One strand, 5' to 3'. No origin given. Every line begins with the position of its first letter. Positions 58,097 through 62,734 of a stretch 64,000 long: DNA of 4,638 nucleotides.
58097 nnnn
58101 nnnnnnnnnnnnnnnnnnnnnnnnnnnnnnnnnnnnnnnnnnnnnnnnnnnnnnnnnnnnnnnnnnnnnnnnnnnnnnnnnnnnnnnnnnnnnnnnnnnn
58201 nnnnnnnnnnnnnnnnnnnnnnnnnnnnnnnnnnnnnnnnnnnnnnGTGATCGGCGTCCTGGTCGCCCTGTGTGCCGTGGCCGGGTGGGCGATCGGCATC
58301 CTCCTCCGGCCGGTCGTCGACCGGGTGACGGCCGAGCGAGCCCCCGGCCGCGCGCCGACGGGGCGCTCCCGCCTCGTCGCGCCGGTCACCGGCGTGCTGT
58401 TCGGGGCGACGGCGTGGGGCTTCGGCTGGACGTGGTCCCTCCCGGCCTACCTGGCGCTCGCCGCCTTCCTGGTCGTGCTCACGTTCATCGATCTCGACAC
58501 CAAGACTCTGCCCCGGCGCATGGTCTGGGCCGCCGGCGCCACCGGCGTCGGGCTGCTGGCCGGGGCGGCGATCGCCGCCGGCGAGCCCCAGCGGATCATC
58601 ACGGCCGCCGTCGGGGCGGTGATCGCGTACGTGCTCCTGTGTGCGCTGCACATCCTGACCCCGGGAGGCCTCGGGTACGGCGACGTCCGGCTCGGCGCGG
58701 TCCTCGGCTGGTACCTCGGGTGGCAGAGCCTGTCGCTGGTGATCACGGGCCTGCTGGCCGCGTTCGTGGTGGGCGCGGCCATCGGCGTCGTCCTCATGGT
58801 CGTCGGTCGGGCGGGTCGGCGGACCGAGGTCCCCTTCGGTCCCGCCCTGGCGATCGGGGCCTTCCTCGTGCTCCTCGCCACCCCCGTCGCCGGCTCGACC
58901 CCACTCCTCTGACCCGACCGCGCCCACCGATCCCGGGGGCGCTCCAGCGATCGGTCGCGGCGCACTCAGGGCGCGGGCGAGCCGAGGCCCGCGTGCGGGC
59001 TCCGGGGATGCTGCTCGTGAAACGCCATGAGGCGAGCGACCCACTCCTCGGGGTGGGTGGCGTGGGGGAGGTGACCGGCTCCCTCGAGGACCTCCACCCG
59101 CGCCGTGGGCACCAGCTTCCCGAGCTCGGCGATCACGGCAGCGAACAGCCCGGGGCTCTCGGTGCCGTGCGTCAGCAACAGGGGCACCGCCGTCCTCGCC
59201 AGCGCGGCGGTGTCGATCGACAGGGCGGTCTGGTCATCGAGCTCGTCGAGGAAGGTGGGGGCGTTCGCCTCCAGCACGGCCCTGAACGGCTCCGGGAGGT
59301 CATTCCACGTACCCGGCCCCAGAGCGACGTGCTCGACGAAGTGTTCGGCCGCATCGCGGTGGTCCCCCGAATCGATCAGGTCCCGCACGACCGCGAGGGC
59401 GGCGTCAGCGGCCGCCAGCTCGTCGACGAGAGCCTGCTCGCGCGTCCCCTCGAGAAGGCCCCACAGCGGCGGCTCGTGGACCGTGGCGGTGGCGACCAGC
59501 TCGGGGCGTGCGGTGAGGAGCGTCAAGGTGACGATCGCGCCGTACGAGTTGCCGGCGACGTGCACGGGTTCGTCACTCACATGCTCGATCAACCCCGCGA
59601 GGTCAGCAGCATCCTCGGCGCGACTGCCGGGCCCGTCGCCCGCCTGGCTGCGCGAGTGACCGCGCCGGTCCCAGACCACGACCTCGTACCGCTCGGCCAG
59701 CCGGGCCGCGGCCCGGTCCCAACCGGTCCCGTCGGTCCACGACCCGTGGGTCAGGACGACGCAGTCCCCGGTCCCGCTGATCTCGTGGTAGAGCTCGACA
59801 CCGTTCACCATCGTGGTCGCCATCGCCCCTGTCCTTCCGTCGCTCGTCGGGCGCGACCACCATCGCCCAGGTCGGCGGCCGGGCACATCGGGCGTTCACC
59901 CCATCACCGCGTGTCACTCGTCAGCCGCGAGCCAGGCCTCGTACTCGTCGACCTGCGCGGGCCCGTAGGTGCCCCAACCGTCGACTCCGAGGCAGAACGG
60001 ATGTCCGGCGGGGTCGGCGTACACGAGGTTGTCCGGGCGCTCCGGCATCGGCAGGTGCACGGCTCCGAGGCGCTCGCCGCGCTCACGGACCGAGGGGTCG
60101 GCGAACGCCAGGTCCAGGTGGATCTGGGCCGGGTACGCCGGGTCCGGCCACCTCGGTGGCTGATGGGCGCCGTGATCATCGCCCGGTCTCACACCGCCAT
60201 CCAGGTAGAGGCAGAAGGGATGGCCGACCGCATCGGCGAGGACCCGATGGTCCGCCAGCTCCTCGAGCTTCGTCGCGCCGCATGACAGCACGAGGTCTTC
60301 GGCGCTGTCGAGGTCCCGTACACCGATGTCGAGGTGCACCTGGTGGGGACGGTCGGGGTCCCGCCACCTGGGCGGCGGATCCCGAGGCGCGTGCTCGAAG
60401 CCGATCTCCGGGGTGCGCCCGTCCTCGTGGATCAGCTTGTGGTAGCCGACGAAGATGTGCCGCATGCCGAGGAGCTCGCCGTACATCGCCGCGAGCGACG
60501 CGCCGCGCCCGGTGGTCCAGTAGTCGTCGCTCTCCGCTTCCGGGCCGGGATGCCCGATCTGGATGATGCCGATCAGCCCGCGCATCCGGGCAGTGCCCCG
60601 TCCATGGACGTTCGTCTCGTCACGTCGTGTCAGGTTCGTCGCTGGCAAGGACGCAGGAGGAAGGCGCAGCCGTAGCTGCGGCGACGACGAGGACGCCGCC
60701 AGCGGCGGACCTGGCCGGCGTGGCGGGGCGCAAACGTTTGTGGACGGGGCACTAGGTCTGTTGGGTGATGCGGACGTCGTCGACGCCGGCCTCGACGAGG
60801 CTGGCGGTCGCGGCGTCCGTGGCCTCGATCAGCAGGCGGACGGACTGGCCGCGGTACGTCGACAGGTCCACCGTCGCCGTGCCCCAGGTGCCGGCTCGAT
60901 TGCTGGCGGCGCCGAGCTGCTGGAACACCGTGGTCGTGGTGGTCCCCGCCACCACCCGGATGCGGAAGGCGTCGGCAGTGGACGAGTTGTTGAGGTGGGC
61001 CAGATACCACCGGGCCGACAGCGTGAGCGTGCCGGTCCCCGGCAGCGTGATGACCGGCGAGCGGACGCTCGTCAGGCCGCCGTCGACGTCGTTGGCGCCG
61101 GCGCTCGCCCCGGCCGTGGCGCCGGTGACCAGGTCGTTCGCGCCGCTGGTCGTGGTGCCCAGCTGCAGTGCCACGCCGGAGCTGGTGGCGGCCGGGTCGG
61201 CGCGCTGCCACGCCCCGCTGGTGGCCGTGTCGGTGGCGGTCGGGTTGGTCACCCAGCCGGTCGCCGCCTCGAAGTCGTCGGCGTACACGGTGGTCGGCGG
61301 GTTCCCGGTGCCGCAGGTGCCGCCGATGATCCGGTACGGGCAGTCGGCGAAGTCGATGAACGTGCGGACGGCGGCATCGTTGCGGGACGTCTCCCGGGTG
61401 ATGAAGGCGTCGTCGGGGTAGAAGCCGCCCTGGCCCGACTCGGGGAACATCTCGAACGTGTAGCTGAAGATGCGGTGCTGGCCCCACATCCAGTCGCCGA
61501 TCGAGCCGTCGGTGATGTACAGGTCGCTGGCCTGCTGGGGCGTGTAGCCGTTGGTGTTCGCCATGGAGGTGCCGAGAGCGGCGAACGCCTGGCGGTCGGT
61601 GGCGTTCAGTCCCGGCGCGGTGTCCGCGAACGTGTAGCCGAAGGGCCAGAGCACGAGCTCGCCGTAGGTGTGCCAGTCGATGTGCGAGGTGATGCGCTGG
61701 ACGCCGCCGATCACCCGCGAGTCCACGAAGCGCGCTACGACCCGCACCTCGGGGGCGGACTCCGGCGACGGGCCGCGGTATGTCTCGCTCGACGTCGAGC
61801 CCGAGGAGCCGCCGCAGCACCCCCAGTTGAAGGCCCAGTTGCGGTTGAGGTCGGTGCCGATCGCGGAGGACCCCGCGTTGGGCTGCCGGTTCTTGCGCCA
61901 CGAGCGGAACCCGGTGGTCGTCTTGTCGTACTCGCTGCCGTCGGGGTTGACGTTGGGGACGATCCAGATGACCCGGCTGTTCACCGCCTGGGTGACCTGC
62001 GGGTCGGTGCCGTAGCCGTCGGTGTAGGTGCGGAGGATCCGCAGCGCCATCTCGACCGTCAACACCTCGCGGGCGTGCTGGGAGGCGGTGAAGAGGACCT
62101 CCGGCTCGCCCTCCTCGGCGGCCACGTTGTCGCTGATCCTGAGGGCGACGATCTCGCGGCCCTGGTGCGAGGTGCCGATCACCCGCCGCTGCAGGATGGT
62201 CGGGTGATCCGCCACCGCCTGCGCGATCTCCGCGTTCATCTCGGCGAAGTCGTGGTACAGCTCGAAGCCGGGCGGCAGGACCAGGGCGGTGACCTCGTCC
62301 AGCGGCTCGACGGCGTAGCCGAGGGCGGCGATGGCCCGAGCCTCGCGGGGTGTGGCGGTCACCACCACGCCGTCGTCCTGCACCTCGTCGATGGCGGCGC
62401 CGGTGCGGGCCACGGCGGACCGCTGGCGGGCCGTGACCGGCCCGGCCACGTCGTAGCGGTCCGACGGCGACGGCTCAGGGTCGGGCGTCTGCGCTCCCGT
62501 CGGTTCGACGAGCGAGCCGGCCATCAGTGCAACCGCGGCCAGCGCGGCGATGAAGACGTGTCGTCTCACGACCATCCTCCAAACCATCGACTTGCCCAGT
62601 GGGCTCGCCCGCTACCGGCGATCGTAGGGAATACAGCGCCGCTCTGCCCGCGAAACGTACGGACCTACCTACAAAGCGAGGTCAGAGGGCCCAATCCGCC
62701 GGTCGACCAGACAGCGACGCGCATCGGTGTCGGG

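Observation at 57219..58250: KaiC/DnaB_C-like RecA-superfamily ATPase hard-wired into a Tad pilus operon: a possible bacterial ArlH/FlaH analogue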

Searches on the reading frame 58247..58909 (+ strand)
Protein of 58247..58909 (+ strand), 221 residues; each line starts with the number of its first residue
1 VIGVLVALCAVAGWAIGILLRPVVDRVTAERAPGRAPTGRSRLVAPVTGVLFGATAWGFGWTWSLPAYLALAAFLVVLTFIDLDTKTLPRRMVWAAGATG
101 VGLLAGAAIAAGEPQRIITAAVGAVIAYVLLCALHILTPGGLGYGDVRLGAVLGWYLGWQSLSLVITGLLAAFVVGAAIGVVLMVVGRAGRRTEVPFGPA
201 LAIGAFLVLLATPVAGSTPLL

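Call 4: search_protein_families(library=pfam, proteins=[window:58247-58909:+], max_evalue=0.01)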
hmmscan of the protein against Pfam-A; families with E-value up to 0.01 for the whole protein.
window:58247-58909:+ (221 aa): 1 family
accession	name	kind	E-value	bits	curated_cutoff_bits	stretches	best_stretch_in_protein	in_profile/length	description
PF01478.23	Peptidase_A24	-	7.4e-13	49.3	26.5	1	69-180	1-103/104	Type IV leader peptidase family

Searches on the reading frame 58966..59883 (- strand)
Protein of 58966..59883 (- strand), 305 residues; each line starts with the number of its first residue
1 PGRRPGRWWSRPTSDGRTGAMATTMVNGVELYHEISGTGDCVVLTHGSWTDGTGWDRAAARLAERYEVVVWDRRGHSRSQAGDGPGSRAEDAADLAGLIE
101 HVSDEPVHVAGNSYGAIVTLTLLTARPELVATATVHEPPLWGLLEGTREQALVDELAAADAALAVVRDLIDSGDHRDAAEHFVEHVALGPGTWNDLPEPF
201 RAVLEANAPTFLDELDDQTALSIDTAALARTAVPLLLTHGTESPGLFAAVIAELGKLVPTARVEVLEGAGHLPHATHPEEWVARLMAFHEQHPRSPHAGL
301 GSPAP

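Call 55: search_protein_families(library=pfam, proteins=[window:58966-59883:-], max_evalue=0.01)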
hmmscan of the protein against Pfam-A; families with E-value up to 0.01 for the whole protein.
window:58966-59883:- (305 aa): 4 families
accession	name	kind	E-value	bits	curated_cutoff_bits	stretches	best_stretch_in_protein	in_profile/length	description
PF12697.13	Abhydrolase_6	-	5.3e-22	80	26.3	1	42-284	1-216/217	Alpha/beta hydrolase family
PF00561.26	Abhydrolase_1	-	9.9e-15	55.3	25.8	1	42-278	3-245/245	alpha/beta hydrolase fold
PF12146.15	Hydrolase_4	-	5.8e-09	36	27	1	41-134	6-104/239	Serine aminopeptidase, S33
PF00326.27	Peptidase_S9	-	0.0059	16.6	22.6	0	101-138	60-97/213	Prolyl oligopeptidase family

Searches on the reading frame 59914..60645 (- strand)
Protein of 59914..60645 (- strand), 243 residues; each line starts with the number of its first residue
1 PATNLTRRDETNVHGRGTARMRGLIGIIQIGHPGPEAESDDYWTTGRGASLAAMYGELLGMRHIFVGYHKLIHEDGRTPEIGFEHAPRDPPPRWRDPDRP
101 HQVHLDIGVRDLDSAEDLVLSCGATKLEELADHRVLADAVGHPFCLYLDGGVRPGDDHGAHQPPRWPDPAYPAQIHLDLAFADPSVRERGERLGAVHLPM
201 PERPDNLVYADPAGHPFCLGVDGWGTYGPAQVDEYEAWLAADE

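Call 55: search_protein_families(library=pfam, proteins=[window:59914-60645:-], max_evalue=0.01)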
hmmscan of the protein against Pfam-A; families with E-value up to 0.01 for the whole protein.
window:59914-60645:- (243 aa): 1 family
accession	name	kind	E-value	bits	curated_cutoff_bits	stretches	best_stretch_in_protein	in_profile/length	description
PF18029.7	Glyoxalase_6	-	5.7e-23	82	23.6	2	49-146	10-105/106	Glyoxalase-like domain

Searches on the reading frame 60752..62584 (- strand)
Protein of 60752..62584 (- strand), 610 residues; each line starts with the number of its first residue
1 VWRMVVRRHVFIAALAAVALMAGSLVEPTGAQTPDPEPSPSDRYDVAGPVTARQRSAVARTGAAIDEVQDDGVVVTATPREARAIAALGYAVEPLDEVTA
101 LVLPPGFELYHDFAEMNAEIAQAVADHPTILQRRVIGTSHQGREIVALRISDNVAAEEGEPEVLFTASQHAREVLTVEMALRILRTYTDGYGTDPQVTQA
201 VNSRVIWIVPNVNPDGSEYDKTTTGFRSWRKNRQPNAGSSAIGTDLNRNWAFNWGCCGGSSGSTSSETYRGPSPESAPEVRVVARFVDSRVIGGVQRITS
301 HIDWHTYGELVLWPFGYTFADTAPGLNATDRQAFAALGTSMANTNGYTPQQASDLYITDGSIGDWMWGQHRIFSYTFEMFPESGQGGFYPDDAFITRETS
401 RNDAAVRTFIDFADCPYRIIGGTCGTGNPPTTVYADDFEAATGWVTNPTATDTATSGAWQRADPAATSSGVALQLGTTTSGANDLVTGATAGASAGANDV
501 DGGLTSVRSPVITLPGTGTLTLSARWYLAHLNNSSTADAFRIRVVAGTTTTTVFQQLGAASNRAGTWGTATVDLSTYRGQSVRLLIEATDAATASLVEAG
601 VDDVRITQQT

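Call 55: search_protein_families(library=pfam, proteins=[window:60752-62584:-], max_evalue=0.01)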
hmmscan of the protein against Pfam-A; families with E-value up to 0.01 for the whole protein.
window:60752-62584:- (610 aa): 1 family
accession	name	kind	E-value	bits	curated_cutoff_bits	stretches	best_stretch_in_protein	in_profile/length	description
PF00246.29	Peptidase_M14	-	2.2e-64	218.3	21.6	1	117-399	2-280/286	Zinc carboxypeptidase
